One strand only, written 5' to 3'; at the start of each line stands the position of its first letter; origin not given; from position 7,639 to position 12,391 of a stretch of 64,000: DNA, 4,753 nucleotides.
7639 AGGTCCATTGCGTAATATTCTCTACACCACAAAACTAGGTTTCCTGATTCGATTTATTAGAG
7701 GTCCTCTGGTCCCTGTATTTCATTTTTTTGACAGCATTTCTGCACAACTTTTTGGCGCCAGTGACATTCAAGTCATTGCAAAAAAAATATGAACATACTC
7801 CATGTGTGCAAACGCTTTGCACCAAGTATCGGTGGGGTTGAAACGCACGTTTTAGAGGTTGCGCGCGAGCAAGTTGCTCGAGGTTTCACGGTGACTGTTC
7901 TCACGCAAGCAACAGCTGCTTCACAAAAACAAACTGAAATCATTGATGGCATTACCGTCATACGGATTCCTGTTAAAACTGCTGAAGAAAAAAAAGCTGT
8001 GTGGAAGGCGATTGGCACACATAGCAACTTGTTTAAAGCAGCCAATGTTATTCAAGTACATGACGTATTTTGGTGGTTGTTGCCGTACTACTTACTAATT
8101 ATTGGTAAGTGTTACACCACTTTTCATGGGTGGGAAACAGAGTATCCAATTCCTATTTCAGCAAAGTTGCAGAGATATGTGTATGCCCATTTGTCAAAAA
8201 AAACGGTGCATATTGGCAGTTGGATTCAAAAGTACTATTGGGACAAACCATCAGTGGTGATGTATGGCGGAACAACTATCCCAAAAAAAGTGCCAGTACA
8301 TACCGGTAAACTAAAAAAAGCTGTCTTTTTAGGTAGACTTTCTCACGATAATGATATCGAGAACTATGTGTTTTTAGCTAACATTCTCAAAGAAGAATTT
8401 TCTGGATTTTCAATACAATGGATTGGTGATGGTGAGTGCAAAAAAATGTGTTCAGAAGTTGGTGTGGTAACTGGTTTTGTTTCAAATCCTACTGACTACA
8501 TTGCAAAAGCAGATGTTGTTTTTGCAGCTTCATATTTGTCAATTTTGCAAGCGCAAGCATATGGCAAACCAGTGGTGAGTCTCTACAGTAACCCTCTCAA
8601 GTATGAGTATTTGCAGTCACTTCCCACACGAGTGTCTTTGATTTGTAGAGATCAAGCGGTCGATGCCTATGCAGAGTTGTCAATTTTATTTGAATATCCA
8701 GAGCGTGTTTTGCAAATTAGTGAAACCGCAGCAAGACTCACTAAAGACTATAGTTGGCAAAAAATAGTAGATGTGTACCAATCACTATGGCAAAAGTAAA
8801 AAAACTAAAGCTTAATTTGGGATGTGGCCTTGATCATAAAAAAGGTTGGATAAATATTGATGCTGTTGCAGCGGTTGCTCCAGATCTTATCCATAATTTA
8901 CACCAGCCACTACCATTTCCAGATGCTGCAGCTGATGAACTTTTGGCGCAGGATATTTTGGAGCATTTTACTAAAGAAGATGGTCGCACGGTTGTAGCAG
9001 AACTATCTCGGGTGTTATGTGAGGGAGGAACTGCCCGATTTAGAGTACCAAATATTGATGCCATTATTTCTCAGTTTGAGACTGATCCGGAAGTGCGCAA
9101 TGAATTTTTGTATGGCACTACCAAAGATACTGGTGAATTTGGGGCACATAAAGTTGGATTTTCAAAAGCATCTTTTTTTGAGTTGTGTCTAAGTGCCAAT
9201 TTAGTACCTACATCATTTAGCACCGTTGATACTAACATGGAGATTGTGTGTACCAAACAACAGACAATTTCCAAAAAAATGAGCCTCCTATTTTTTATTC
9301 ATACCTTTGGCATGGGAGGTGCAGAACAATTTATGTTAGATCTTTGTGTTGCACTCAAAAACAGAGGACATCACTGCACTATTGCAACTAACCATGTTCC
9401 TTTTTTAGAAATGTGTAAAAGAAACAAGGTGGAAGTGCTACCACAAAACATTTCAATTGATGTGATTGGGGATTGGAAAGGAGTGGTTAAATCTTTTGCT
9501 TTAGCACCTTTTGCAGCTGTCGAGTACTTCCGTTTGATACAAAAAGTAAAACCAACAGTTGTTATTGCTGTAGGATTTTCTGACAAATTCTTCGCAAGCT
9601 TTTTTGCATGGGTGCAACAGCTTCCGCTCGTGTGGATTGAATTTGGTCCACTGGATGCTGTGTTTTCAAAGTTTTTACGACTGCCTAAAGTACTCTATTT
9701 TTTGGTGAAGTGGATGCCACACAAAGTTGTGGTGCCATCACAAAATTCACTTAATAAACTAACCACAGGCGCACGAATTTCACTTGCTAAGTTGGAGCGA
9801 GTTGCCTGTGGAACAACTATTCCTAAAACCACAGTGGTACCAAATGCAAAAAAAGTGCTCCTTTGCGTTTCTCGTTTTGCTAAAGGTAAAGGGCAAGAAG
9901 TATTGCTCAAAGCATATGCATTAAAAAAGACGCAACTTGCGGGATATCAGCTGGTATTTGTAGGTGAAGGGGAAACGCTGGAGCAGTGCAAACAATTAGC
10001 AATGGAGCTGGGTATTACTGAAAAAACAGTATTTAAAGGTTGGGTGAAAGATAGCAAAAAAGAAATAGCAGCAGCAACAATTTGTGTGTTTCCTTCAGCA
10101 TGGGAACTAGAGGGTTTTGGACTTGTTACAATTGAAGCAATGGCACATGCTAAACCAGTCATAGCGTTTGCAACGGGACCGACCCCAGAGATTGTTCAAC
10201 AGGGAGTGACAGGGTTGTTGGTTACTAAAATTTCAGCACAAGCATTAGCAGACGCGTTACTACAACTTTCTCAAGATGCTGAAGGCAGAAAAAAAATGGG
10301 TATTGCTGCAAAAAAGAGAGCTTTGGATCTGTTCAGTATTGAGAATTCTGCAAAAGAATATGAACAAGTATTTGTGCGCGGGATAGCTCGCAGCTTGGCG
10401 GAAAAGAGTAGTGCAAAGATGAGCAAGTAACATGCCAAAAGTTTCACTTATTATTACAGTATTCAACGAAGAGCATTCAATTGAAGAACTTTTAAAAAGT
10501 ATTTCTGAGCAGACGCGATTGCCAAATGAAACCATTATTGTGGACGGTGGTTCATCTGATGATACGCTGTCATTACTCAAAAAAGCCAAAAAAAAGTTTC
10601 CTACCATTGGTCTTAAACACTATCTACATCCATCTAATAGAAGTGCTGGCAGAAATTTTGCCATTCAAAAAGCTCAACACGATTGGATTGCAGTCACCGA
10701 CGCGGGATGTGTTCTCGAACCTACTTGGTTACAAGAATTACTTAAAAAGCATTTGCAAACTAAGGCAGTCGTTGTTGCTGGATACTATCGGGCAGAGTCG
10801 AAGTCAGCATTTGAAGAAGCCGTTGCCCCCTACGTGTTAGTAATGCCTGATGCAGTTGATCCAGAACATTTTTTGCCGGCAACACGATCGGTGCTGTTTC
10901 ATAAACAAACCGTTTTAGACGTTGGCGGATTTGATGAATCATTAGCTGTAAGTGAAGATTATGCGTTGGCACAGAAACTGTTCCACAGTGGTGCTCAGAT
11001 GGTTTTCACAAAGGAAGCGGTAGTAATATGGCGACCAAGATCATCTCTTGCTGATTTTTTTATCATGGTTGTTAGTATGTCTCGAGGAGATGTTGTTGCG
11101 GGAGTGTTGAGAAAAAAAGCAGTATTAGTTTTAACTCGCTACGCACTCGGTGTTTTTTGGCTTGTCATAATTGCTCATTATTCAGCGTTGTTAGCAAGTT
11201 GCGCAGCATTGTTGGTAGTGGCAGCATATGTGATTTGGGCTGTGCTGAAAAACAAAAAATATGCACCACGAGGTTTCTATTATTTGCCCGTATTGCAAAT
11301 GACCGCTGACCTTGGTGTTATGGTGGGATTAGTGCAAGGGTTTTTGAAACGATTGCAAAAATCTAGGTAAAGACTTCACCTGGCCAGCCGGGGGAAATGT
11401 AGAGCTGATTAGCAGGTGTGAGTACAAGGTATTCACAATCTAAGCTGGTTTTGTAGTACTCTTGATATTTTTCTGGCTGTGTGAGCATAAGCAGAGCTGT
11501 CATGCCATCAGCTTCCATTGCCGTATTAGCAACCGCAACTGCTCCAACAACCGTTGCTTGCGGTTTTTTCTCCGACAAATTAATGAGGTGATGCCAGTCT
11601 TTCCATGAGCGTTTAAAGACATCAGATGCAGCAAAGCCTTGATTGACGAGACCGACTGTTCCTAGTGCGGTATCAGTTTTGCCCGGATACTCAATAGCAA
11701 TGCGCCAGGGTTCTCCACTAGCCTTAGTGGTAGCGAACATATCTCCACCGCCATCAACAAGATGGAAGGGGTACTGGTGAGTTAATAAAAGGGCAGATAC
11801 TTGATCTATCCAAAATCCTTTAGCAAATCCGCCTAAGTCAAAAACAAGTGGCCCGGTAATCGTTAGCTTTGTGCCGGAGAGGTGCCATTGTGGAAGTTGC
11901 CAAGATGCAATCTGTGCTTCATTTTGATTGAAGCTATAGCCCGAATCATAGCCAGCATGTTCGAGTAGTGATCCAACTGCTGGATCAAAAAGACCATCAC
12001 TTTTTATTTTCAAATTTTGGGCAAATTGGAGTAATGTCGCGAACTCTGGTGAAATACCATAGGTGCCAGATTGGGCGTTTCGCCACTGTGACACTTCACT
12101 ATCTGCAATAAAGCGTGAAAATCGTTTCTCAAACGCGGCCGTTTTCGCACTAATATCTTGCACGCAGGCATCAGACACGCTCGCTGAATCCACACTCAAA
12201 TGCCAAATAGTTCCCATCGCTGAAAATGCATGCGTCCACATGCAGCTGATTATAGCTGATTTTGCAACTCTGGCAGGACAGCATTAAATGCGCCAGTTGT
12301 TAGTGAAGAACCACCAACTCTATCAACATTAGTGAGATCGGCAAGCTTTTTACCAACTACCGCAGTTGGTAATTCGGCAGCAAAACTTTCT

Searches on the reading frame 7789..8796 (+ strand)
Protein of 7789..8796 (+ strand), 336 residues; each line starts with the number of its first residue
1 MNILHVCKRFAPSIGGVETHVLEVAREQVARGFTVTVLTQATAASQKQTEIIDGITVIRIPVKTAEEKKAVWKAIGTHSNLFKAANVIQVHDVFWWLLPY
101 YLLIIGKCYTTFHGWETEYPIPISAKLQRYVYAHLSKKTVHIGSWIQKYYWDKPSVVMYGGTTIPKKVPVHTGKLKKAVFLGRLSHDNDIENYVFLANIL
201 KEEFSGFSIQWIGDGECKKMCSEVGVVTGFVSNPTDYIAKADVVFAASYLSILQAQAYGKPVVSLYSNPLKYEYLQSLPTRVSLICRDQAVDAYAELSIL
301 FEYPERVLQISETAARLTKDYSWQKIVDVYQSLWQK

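Call 48: search_protein_families(library=ncbifam, proteins=[window:7789-8796:+], max_evalue=0.00001)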
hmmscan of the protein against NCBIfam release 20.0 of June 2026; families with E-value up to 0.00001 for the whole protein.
window:7789-8796:+ (336 aa): 1 family
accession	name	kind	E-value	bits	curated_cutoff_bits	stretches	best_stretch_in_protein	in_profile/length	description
TIGR03449.1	mycothiol_MshA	equivalog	2.2e-06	26.9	462.5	0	15-61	21-68/406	D-inositol-3-phosphate glycosyltransferase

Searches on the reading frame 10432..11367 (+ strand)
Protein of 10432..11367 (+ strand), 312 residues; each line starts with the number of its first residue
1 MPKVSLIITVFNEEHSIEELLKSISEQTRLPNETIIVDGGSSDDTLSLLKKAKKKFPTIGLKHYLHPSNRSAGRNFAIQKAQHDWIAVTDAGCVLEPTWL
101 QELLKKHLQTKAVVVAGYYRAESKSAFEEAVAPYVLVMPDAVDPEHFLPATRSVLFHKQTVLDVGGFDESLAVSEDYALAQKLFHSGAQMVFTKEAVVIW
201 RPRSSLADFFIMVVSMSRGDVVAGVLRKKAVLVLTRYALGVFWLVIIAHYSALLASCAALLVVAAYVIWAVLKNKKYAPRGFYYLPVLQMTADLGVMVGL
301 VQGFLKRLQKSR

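Call 48: search_protein_families(library=ncbifam, proteins=[window:10432-11367:+], max_evalue=0.00001)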
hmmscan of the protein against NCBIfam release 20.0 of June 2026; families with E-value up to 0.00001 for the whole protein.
window:10432-11367:+ (312 aa): 18 families
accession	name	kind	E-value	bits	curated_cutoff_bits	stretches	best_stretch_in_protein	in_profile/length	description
NF041875.1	EPS_EpsD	equivalog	1.8e-24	86.7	370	1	4-225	1-232/325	exopolysaccharide biosynthesis glycosyltransferase EpsD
TIGR03965.1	mycofact_glyco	equivalog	5.2e-24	84.9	280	1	2-273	74-355/467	mycofactocin biosynthesis glycosyltransferase MftF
TIGR04283.1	glyco_like_mftF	equivalog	1.9e-18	66.8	182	1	4-197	1-182/221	TIGR04283 family arsenosugar biosynthesis glycosyltransferase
TIGR03937.1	PgaC_IcaA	equivalog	8.2e-16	57.9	422.3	1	2-124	45-168/407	poly-beta-1,6-N-acetyl-D-glucosamine synthase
NF007482.0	PRK10073.1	equivalog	3.3e-14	52.6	423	1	2-109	6-112/334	glycosyltransferase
NF047683.1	TeichurnBiosyTuaG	equivalog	4.7e-11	42.8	400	1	2-109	6-109/252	teichuronic acid biosynthesis protein TuaG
NF038302.1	EPS_HpsE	equivalog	4.1e-10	39.1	300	1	4-128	3-129/307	hormogonium polysaccharide biosynthesis glycosyltransferase HpsE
TIGR03111.1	glyc2_xrt_Gpos1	hypoth_equivalog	4.4e-09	35.6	363.95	1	1-109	48-158/439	TIGR03111 family XrtG-associated glycosyltransferase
TIGR03472.1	HpnI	equivalog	4.7e-08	32.2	310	1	2-290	41-340/373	bacteriohopanetetrol glucosamine biosynthesis glycosyltransferase HpnI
NF045692.1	OglycostaseCruG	equivalog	1.4e-07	30.8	600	1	2-110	41-155/386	2'-O-glycosyltransferase CruG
NF041394.1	GtaseAglG_Halo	equivalog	2.1e-07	30.5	440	1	3-193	2-200/304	glucosyl-dolichyl phosphate glucuronosyltransferase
NF053739.1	GlytfEpsEBac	equivalog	4.7e-07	29.1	450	1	2-92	1-92/265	glycosyltransferase EpsE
NF047588.1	GlcsyltransPgfSStrep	equivalog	4.8e-07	29.3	500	1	3-121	2-124/308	glycosyltransferase PgfS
NF050050.1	ProtGlycPglI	equivalog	5.3e-07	29.3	500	1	1-114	1-115/306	GalNAc(5)-diNAcBac-PP-undecaprenol beta-1,3-glucosyltransferase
TIGR04009.1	wcaE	equivalog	9.6e-07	28.3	369.2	0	146-189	141-184/248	colanic acid biosynthesis glycosyltransferase WcaE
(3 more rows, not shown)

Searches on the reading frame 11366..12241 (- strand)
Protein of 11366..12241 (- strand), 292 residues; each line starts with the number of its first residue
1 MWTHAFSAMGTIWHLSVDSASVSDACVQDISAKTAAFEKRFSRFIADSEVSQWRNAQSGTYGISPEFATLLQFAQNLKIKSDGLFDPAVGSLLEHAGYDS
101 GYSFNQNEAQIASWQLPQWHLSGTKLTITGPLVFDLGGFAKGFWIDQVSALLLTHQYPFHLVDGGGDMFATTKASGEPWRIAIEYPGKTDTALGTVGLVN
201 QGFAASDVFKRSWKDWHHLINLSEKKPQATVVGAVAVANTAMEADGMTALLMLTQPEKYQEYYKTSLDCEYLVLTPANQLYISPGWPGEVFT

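Call 48: search_protein_families(library=ncbifam, proteins=[window:11366-12241:-], max_evalue=0.00001)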
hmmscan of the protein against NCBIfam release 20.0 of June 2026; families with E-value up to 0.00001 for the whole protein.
window:11366-12241:- (292 aa): 1 family
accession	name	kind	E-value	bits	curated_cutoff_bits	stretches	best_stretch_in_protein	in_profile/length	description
NF007774.0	PRK10461.1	equivalog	8.6e-16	57.7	498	1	132-272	179-326/351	FAD:protein FMN transferase ApbE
